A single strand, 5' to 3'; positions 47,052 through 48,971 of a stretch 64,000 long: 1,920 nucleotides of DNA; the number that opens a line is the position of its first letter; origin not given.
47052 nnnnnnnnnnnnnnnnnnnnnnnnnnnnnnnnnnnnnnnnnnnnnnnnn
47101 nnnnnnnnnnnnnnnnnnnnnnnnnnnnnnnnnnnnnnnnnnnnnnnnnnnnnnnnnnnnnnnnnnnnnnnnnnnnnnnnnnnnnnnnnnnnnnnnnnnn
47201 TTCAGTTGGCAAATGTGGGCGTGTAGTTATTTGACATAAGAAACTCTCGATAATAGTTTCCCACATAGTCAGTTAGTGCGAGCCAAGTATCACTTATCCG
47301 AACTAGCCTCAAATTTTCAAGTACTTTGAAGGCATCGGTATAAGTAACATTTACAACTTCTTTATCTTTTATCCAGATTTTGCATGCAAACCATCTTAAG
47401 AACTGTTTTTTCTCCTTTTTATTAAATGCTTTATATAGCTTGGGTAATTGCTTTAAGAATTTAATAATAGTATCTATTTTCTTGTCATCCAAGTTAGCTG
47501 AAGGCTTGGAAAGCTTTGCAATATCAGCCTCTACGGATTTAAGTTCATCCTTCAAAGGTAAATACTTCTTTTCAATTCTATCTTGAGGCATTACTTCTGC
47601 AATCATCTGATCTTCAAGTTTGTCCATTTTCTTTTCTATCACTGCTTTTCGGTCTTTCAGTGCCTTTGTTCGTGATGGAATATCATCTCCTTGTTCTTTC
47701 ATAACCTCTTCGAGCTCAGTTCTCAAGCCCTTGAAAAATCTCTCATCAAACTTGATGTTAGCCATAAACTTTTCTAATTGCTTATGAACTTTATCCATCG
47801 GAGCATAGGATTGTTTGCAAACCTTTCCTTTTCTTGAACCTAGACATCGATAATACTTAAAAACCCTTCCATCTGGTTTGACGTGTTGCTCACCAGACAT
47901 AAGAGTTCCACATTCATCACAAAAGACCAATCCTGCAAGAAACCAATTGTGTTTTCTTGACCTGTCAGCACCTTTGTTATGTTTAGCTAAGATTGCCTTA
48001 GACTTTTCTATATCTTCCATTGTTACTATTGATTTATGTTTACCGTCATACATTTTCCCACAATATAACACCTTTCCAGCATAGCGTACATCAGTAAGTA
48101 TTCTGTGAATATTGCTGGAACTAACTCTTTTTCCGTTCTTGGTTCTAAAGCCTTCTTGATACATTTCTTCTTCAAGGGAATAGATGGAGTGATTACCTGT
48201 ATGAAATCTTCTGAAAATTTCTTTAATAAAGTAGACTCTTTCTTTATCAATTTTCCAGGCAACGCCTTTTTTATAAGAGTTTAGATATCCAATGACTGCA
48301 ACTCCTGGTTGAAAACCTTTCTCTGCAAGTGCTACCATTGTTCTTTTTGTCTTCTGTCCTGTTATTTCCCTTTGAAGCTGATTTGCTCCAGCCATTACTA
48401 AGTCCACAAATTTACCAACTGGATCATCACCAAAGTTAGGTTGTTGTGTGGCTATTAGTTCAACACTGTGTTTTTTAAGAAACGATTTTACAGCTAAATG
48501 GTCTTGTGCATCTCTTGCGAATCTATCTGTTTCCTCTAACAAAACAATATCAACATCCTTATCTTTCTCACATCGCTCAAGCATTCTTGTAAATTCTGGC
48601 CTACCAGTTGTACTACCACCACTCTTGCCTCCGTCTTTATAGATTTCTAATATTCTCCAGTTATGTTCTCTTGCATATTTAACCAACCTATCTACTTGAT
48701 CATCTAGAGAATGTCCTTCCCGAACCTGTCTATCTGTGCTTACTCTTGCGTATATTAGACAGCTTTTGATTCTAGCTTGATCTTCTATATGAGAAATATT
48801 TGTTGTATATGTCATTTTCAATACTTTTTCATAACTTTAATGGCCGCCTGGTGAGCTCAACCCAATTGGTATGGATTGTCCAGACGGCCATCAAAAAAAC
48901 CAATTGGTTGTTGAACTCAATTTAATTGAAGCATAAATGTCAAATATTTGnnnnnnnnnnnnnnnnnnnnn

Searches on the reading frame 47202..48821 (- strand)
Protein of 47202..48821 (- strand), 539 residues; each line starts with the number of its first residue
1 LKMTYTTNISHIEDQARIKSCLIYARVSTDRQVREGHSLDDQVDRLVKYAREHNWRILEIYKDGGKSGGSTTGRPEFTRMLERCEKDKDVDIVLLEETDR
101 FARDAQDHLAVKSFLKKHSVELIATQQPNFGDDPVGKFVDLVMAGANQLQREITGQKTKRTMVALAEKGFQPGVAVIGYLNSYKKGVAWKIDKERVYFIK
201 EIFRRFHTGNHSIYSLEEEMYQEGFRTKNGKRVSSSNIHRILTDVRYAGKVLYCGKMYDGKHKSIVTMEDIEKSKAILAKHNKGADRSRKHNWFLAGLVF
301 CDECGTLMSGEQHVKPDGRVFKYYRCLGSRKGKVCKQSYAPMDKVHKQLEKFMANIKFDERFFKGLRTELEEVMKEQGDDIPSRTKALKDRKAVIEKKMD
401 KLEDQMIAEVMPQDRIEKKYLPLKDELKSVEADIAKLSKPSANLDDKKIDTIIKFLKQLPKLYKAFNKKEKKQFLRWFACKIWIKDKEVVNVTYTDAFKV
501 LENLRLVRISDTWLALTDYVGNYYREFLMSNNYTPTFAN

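Call 85: search_protein_families(library=pfam, proteins=[window:47202-48821:-], max_evalue=0.001)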
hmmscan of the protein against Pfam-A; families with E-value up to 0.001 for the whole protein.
window:47202-48821:- (539 aa): 3 families
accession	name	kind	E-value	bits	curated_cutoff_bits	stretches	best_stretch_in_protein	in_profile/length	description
PF00239.26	Resolvase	-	1.2e-29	103.7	23.3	1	22-169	2-143/145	Resolvase, N terminal domain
PF07508.19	Recombinase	-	3.9e-09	37.1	21.1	1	194-279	2-100/102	Recombinase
PF13408.12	Zn_ribbon_recom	-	2e-08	34.9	25.3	1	295-351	2-55/58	Recombinase zinc beta ribbon domain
